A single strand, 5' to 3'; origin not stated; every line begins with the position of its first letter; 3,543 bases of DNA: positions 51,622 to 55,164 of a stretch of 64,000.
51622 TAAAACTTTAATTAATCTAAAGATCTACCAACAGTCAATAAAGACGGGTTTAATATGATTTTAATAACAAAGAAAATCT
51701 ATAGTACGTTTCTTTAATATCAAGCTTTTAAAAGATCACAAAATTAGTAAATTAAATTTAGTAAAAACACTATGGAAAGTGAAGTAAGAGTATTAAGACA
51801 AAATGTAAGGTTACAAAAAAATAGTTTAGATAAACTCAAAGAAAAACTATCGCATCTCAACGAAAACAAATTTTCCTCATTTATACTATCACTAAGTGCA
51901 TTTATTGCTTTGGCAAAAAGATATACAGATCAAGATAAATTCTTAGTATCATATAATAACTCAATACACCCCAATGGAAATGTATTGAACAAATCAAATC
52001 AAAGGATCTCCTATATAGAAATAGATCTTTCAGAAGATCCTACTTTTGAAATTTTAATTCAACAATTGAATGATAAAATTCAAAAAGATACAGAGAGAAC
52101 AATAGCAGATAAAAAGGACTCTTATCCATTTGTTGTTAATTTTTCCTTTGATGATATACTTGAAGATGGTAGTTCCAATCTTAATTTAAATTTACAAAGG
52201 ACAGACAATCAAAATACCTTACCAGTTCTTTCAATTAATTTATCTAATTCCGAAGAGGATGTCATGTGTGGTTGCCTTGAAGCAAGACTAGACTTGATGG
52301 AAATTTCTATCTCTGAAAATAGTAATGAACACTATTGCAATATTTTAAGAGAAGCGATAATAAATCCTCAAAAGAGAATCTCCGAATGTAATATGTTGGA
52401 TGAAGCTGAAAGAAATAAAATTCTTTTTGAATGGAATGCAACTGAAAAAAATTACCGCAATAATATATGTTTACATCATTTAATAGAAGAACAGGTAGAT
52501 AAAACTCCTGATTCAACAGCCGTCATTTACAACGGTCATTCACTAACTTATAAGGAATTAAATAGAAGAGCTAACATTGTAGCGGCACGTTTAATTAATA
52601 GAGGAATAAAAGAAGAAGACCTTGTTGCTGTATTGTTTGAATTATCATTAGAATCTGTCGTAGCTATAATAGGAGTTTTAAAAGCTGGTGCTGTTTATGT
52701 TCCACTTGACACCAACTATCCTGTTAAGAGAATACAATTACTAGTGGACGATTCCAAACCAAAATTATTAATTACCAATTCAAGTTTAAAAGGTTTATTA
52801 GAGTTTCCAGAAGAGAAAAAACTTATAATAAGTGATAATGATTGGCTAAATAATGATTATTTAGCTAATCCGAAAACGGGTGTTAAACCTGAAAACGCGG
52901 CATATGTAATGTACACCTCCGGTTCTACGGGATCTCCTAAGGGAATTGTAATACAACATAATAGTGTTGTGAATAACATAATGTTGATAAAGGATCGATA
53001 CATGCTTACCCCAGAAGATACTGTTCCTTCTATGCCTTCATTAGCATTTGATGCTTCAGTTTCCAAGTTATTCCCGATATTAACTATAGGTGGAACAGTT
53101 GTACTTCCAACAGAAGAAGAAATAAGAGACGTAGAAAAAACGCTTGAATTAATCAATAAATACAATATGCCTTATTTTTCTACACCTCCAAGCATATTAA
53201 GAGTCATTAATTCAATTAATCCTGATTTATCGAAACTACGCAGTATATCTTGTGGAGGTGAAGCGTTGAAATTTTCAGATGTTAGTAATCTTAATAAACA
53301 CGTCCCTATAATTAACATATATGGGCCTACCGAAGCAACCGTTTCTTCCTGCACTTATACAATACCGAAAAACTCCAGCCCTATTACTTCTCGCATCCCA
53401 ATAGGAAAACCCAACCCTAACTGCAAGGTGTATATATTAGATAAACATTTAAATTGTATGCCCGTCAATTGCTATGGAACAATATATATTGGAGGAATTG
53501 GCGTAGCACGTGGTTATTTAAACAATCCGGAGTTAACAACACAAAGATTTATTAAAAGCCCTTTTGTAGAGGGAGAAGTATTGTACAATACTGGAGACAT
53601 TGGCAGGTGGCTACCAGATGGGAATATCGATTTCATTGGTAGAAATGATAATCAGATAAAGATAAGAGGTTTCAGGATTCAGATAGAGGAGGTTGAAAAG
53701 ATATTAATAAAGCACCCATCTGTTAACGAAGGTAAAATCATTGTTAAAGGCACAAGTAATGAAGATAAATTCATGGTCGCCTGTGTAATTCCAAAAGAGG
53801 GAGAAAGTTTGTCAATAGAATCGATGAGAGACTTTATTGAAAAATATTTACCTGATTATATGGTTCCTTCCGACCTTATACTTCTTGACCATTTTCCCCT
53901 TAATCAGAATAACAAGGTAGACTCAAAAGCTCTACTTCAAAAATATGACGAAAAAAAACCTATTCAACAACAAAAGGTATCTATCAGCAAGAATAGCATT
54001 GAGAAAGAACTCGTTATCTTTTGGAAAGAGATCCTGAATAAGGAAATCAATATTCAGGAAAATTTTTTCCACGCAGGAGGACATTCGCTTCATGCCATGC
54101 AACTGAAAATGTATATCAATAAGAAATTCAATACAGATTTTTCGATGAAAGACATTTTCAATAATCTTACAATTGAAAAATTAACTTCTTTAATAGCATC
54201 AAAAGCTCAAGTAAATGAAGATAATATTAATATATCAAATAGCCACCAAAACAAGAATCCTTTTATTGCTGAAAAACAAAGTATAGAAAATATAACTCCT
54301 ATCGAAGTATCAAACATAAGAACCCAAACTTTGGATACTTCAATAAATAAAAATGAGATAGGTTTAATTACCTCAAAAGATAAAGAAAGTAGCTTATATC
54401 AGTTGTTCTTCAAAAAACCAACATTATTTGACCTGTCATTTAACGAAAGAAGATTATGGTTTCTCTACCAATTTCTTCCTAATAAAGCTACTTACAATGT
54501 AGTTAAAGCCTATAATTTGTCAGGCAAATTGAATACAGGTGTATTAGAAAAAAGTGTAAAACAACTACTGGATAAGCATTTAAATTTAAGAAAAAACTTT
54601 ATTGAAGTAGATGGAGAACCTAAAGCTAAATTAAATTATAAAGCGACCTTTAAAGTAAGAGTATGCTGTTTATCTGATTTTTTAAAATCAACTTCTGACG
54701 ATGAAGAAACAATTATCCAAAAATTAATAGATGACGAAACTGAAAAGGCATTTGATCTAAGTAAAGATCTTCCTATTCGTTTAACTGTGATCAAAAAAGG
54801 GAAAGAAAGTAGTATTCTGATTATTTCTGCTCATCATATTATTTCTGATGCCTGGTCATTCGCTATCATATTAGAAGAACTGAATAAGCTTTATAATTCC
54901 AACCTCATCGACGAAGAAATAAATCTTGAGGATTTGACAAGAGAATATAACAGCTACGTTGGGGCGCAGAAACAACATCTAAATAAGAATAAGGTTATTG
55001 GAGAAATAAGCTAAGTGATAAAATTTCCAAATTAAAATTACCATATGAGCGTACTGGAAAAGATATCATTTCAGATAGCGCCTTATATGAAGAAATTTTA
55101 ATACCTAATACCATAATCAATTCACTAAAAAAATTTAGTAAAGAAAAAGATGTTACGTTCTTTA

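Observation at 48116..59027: Compact self-sufficient NRPS cluster of unfamiliar composition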

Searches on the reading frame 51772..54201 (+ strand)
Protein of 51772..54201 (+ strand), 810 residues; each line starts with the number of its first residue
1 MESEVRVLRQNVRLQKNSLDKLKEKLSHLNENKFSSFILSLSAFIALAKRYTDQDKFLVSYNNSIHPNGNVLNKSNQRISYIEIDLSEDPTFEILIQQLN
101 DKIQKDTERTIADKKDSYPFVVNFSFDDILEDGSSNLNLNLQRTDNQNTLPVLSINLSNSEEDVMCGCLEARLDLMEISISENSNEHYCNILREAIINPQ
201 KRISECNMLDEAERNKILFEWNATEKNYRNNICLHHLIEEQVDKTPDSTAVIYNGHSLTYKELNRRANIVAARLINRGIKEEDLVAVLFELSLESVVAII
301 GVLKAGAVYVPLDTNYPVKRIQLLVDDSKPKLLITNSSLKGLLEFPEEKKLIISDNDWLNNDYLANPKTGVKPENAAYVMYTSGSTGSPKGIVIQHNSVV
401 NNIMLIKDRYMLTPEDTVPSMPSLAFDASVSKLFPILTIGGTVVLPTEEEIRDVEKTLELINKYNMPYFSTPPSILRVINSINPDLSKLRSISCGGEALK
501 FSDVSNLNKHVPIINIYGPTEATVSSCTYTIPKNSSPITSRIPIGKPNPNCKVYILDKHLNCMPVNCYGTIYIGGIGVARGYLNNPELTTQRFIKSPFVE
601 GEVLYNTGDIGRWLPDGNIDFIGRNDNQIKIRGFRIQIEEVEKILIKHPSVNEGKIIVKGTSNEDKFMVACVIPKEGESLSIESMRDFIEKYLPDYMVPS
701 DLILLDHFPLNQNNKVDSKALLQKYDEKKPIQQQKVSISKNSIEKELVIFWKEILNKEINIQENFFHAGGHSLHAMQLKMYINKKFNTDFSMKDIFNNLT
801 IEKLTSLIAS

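Call 77: find_homologous_proteins(query=window:51772-54201:+, max_evalue=1e-100)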
Query window:51772-54201:+ (810 aa): 643 proteins with E <= 1e-100 among 8000 candidates; the best 120 are listed.
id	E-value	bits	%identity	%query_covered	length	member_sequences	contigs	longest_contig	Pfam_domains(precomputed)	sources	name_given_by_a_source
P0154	0.0e+0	1805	100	100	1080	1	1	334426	PF00668.26,PF00550.32,PF00501.35,PF13193.13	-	-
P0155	9.4e-221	753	36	77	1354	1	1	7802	PF00668.26,PF00550.32,PF00501.35,PF13193.13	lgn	-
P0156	6.7e-190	651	44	89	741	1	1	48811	PF00501.35,PF13193.13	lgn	-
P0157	1.1e-185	637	42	87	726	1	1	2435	PF00501.35,PF13193.13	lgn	-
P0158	7.8e-174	598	38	72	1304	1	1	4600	PF00668.26,PF00550.32,PF00501.35,PF13193.13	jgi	jgi:amino acid adenylation domain-containing protein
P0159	1.9e-169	583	31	96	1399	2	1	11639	PF00668.26,PF00550.32,PF00501.35,PF13193.13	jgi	-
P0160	4.3e-163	562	35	73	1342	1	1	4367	PF00668.26,PF00501.35,PF13193.13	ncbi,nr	ncbi:MAG TPA: amino acid adenylation domain-containing protein, partial [Candidatus Angelobacter sp.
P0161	6.0e-158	545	34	67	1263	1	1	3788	PF00668.26,PF00550.32,PF00501.35,PF13193.13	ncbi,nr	ncbi:MAG TPA: amino acid adenylation domain-containing protein, partial [Chitinispirillaceae bacteri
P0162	3.1e-157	543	36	75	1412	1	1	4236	PF00668.26,PF00550.32,PF00501.35,PF13193.13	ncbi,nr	ncbi:MAG TPA: amino acid adenylation domain-containing protein, partial [Pirellulales bacterium]|nr:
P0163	5.2e-149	516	33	75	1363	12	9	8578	PF00550.32,PF00501.35,PF13193.13,PF00975.27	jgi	jgi:amino acid adenylation domain-containing protein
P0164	2.3e-148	514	33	63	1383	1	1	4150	PF00668.26,PF00550.32,PF00501.35,PF13193.13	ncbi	ncbi:MAG: amino acid adenylation domain-containing protein, partial [Steroidobacteraceae bacterium]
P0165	1.8e-147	511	32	89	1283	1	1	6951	PF00668.26,PF00550.32,PF00501.35,PF13193.13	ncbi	ncbi:MAG: amino acid adenylation domain-containing protein, partial [Myxococcaceae bacterium]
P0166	7.5e-147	509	35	71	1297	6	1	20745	PF00668.26,PF00550.32,PF00501.35,PF13193.13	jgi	jgi:amino acid adenylation domain-containing protein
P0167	4.8e-146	506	32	77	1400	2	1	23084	PF00668.26,PF00550.32,PF00501.35,PF13193.13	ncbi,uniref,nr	ncbi:Linear gramicidin synthase subunit B [Vibrio aerogenes CECT 7868]|uniref:Linear gramicidin synt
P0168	7.5e-145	502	32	73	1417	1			PF00668.26,PF00550.32,PF00501.35,PF13193.13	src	-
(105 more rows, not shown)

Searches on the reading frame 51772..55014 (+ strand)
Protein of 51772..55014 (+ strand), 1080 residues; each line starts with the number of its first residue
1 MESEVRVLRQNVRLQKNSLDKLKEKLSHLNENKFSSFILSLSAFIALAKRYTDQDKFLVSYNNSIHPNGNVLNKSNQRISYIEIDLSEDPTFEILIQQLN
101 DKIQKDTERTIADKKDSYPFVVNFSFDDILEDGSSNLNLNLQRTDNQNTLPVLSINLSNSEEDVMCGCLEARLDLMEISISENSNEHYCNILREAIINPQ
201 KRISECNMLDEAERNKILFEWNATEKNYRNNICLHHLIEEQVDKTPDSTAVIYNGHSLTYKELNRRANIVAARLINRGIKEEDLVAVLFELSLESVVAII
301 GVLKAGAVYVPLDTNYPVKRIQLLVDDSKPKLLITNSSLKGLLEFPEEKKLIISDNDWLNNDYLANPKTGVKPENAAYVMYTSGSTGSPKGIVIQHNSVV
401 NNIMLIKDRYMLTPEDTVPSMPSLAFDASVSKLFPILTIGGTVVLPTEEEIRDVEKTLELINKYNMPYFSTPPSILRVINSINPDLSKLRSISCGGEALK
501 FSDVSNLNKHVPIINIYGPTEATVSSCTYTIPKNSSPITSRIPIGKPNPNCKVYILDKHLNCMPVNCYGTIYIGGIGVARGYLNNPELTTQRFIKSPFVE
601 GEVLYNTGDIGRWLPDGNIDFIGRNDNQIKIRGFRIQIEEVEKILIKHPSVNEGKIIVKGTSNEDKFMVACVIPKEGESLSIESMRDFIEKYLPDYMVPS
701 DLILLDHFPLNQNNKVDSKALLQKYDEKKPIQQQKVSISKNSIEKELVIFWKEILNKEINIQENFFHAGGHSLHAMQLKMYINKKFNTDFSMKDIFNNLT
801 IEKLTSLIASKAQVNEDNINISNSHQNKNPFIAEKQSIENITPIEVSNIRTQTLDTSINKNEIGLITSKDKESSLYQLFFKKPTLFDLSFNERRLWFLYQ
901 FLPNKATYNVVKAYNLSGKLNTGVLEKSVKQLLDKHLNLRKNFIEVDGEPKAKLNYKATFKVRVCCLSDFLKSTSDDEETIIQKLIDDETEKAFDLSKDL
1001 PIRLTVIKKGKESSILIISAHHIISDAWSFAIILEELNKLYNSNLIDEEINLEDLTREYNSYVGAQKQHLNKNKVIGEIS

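Call 3: search_protein_families(library=pfam, proteins=[window:51772-55014:+])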
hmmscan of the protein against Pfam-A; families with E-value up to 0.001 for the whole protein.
window:51772-55014:+ (1080 aa): 5 families
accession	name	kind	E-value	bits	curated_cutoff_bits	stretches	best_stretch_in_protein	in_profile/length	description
PF00501.34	AMP-binding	-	2.9e-82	277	29.9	1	239-583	2-384/384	AMP-binding enzyme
PF00668.25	Condensation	-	6.3e-35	121.2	30.6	1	888-1074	7-190/456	Condensation domain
PF00550.31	PP-binding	-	5.8e-10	39.7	20.8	1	751-807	7-66/67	Phosphopantetheine attachment site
PF13193.12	AMP-binding_C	-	1.7e-08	35.7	24.5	1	640-715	1-76/76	AMP-binding enzyme C-terminal domain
PF08612.16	Med20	-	0.00099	19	25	0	15-101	18-107/208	TATA-binding related factor (TRF) of subunit 20 of Mediator complex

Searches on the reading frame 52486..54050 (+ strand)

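Call 66: search_solved_structures(query=window:52486-54050:+, max_evalue=1e-40, show_alignments=0)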
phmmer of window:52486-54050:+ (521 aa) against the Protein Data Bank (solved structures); distinct sequences matched with E-value up to 1e-40: 70 (the best 60 are shown).
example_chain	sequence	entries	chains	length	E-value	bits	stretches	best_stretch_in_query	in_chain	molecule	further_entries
6mfz_A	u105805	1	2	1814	2.8e-187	626.6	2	5-518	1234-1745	Linear gramicidin synthase subunit A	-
9be3_A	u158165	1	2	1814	2.8e-187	626.6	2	5-518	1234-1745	Linear gramicidin synthase subunit A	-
9be4_A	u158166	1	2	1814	2.8e-187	626.6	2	5-518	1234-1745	Linear gramicidin synthase subunit A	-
9meh_A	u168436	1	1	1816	2.8e-187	626.6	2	5-518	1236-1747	Linear gramicidin synthase subunit A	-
6mfy_A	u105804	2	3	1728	8e-186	621.9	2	5-484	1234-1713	Linear gramicidin synthase subunit A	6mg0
8xjz_C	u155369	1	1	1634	1.9e-131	442.4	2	7-518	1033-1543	Peptide synthetase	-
9bfd_A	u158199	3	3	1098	1.1e-105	357.5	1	1-518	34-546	Tyrocidine synthase 1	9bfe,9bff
1amu_A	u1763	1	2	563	1.5e-105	357.1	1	1-518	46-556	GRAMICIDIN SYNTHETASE 1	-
4d4g_A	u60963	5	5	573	2.4e-105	356.4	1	1-518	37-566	APNAA1 | APNA A1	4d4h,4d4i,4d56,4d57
8hlk_A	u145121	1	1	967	5.2e-102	345.4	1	1-483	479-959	Microcystin synthetase B (Fragment)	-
6p1j_A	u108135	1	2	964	6.9e-99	335.1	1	1-483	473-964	Txo2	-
5u89_A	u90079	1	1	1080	3.9e-97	329.3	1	1-484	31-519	Amino acid adenylation domain protein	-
2vsq_A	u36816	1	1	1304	1.4e-95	324.1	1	2-519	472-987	SURFACTIN SYNTHETASE SUBUNIT 3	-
8jbr_A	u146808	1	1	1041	5.2e-94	319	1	1-518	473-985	McyA protein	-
9bfd_B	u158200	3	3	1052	2.7e-93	316.6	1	2-518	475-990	Tyrocidine synthase 2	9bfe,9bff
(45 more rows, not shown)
